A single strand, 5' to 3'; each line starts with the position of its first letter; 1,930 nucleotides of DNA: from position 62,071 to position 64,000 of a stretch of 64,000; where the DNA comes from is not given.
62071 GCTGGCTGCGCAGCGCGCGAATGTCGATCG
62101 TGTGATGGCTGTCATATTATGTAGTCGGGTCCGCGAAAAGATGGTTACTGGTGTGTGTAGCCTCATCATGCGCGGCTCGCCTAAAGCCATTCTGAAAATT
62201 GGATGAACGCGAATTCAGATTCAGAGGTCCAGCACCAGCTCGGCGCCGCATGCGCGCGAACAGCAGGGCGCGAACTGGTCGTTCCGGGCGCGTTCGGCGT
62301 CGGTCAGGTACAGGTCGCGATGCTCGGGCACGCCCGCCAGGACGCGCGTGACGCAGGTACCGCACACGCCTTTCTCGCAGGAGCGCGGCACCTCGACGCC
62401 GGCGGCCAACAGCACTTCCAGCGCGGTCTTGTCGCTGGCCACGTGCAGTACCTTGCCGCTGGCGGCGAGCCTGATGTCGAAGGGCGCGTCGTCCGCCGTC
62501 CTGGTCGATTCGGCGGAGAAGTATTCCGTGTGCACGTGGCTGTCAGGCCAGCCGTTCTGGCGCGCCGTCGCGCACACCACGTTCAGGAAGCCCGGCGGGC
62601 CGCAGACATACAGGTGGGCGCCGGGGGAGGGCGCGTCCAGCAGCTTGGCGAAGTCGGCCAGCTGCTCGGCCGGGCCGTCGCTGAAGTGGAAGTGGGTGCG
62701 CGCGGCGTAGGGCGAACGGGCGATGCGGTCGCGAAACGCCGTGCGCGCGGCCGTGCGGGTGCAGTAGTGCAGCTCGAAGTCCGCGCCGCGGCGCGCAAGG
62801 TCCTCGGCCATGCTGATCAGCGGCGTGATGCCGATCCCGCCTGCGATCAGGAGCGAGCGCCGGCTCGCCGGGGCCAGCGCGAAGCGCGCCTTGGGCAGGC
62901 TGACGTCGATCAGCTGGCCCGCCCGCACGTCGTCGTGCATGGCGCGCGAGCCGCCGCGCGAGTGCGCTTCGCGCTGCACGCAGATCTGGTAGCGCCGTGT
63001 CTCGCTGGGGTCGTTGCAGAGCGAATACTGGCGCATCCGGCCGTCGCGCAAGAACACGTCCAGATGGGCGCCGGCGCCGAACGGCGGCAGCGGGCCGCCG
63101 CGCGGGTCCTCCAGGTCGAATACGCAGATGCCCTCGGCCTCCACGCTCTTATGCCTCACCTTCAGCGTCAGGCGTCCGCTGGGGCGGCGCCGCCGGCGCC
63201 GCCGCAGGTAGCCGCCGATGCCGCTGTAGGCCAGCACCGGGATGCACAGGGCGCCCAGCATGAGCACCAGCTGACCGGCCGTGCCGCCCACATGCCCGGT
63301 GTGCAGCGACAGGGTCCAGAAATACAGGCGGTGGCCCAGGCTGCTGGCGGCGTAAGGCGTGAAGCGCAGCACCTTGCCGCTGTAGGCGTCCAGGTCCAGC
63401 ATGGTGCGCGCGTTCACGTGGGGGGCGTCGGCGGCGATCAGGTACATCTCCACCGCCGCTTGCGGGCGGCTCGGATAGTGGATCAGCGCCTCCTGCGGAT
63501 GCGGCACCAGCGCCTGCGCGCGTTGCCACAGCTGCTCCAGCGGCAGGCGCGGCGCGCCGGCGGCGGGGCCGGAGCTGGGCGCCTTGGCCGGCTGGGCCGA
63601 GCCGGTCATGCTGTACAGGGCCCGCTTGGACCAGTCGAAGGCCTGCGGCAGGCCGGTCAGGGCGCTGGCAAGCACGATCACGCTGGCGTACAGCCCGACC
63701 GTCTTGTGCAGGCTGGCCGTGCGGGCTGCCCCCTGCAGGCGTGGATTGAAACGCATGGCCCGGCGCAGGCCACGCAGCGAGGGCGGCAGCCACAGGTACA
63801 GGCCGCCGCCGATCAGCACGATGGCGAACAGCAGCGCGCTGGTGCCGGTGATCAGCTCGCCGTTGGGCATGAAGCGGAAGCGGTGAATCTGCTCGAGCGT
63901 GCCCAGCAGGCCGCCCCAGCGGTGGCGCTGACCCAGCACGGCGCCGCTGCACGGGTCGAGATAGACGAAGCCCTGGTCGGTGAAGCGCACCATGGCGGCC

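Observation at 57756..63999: Possible metal-citrate reduction and uptake operon built on a PepSY-TM/VanB reductase fusion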

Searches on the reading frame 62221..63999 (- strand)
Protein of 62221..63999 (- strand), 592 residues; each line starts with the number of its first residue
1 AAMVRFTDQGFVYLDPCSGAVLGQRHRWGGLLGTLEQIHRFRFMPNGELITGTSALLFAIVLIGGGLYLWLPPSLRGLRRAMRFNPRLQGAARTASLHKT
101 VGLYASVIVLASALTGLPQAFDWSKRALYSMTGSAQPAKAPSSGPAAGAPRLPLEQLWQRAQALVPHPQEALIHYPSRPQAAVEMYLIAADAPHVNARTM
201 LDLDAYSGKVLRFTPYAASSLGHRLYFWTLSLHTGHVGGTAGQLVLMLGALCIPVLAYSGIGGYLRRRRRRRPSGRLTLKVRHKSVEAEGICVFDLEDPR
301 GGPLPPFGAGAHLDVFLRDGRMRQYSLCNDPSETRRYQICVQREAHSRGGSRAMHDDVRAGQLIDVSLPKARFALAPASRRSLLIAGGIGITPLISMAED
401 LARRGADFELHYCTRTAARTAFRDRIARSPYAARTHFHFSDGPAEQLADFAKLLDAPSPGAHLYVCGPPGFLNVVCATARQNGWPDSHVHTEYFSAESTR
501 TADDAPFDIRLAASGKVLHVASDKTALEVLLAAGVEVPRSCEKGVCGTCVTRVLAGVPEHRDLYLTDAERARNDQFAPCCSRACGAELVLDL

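Call 3: search_protein_families(library=pfam, proteins=[window:62221-63999:-], max_evalue=0.01)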
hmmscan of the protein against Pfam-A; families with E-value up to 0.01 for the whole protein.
window:62221-63999:- (592 aa): 5 families
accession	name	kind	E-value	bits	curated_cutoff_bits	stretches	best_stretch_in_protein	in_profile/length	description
PF03929.21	PepSY_TM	-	4.1e-30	106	28.8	1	8-267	94-295/295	PepSY-associated TM region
PF00111.32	Fer2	-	8.1e-12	45.3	21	1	514-583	6-76/77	2Fe-2S iron-sulfur cluster binding domain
PF22290.1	DmmA-like_N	-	1.2e-07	32.6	33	1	374-489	13-124/124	Dimethylamine monooxygenase subunit DmmA-like, N-terminal domain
PF00175.26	NAD_binding_1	-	1.1e-06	29.7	22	1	384-476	1-108/109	Oxidoreductase NAD-binding domain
PF08030.17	NAD_binding_6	-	0.00078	20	22.2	0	383-404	5-26/156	Ferric reductase NAD binding domain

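Call 4: search_protein_families(library=ncbifam, proteins=[window:62221-63999:-], max_evalue=0.01)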
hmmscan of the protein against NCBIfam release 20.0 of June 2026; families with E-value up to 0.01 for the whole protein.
window:62221-63999:- (592 aa): 16 families
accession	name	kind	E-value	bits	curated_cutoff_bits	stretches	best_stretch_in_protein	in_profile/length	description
NF009805.0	PRK13289.1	equivalog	3.9e-28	98.5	432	1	278-498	156-396/399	NO-inducible flavohemoprotein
TIGR02160.1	PA_CoA_Oxy5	hypoth_equivalog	7.6e-23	80.9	420.8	1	322-590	51-349/352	1,2-phenylacetyl-CoA epoxidase subunit PaaE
NF007964.0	PRK10684.1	equivalog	5.7e-21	74.8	383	1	319-580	51-324/333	NADH oxidoreductase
NF058606.1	GlBtMonoRdsGbcB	equivalog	6.3e-19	68.1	500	2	322-414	61-153/362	glycine betaine monooxygenase reductase subunit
NF040810.1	BenC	equivalog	3.4e-17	62.6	430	2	309-496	136-332/333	benzoate 1,2-dioxygenase electron transfer component BenC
NF008822.0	PRK11872.1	equivalog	5.8e-16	58.4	402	2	321-496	152-337/341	anthranilate 1,2-dioxygenase electron transfer component AntC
NF045803.1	MethMoxFADbindMmoC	equivalog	8.2e-13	47.8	500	2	307-405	140-239/343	aromatic/alkene monooxygenase hydroxylase FAD-binding subunit MmoC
NF004317.0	PRK05713.1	equivalog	4.1e-10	39.4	338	1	512-572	5-65/312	iron-sulfur-binding ferredoxin reductase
NF000796.0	PRK00054.1-1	equivalog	5.2e-08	32.4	224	1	378-483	89-193/254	dihydroorotate dehydrogenase electron transfer subunit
NF000797.0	PRK00054.1-2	equivalog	1.9e-05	24.1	270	1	353-478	87-213/267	dihydroorotate dehydrogenase electron transfer subunit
NF005963.0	PRK08051.1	equivalog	6.8e-05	22.3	230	1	307-407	31-131/233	NAD(P)H-flavin reductase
TIGR02008.1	fdx_plant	subfamily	0.00015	21.4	81.15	1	515-572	14-71/97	ferredoxin [2Fe-2S]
NF000799.0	PRK00054.1-4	equivalog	0.00017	20.8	314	1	323-474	53-201/258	dihydroorotate dehydrogenase electron transfer subunit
NF007985.1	PRK10713.1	equivalog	0.00032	20.2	75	1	510-583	2-73/81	class I ribonucleotide reductase maintenance protein YfaE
TIGR01941.1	nqrF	equivalog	0.0043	16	295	0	515-560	41-87/405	NADH:ubiquinone reductase (Na(+)-transporting) subunit F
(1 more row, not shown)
